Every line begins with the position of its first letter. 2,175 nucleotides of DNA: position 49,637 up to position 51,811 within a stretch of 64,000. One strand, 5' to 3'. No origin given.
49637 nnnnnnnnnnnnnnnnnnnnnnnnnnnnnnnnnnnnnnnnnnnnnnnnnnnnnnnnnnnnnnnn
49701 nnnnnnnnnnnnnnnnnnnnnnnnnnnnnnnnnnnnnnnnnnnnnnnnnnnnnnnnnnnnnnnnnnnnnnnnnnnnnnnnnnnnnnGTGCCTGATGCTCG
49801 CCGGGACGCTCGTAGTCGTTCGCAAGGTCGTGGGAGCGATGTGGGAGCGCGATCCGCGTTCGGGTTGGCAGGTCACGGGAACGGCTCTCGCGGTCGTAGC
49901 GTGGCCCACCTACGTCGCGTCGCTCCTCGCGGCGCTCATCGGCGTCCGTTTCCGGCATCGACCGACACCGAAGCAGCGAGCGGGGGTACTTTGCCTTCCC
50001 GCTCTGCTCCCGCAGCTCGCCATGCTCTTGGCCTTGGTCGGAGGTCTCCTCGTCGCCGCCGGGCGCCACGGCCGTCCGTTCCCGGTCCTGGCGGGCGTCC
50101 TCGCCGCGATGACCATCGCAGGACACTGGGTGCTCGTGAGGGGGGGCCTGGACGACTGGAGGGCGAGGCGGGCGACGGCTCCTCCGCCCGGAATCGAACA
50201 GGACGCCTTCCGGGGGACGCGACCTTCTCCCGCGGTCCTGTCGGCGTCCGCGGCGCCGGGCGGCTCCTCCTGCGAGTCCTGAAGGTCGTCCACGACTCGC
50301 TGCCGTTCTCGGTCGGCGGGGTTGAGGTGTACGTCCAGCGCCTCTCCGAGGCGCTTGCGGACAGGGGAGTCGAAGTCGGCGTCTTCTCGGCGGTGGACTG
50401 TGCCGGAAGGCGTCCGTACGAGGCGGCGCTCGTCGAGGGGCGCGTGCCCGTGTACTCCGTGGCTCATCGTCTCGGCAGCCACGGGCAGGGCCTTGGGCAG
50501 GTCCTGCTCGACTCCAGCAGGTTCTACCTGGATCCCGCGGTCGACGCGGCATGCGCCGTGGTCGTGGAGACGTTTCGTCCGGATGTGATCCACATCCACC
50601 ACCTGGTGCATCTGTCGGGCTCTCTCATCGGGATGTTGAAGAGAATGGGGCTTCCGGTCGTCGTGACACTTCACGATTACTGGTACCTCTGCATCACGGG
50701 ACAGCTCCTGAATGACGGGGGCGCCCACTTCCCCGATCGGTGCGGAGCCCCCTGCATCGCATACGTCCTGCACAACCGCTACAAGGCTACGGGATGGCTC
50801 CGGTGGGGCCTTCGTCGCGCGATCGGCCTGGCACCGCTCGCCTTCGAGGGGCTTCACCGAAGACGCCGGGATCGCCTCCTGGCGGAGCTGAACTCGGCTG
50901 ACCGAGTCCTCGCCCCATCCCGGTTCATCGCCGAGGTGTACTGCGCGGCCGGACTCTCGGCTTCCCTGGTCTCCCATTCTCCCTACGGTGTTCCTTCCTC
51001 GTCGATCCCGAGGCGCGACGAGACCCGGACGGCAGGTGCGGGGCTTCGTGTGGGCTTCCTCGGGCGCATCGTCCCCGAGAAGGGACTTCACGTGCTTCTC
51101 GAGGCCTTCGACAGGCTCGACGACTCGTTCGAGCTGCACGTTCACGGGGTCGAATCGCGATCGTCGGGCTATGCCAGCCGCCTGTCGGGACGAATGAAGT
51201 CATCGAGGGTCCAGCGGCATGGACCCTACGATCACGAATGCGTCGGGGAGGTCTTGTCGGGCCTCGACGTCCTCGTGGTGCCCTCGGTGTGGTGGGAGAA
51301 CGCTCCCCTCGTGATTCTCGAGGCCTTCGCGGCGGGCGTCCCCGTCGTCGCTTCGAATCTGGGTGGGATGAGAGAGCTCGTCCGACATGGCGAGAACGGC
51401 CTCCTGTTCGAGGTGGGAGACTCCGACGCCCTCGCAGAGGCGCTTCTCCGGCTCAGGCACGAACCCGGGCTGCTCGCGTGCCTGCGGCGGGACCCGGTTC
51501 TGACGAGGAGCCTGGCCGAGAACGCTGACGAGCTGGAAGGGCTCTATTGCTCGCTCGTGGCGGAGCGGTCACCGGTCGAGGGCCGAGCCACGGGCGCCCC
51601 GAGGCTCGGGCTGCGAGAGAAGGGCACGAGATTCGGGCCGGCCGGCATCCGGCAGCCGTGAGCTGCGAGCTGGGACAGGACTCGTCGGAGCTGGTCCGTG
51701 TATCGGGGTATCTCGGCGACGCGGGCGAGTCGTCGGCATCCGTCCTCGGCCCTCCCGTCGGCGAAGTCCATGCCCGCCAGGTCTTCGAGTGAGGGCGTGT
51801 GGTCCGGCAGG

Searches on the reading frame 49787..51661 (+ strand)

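Call 10: search_protein_families(library=pfam, proteins=[window:49787-51661:+], max_evalue=0.01)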
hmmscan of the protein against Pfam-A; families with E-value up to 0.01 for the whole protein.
window:49787-51661:+ (624 aa): 6 families
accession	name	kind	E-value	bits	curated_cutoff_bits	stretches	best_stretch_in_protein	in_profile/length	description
PF13692.12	Glyco_trans_1_4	-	5.3e-31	108.2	27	1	421-556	3-139/142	Glycosyl transferases group 1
PF00534.26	Glycos_transf_1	-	2.1e-29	102.7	26.4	1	421-560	17-159/172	Glycosyl transferases group 1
PF13439.12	Glyco_transf_4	-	2.9e-19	70.2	28.5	1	176-402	1-166/170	Glycosyltransferase Family 4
PF13579.12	Glyco_trans_4_4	-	1.9e-13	51.5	29.7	1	177-397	1-154/158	Glycosyl transferase 4-like domain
PF20706.3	GT4-conflict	-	9.5e-08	31.8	26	1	409-534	187-322/385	Family 4 Glycosyltransferase in conflict systems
PF13524.12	Glyco_trans_1_2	-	0.0014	19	25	1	437-563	5-118/144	Glycosyl transferase-like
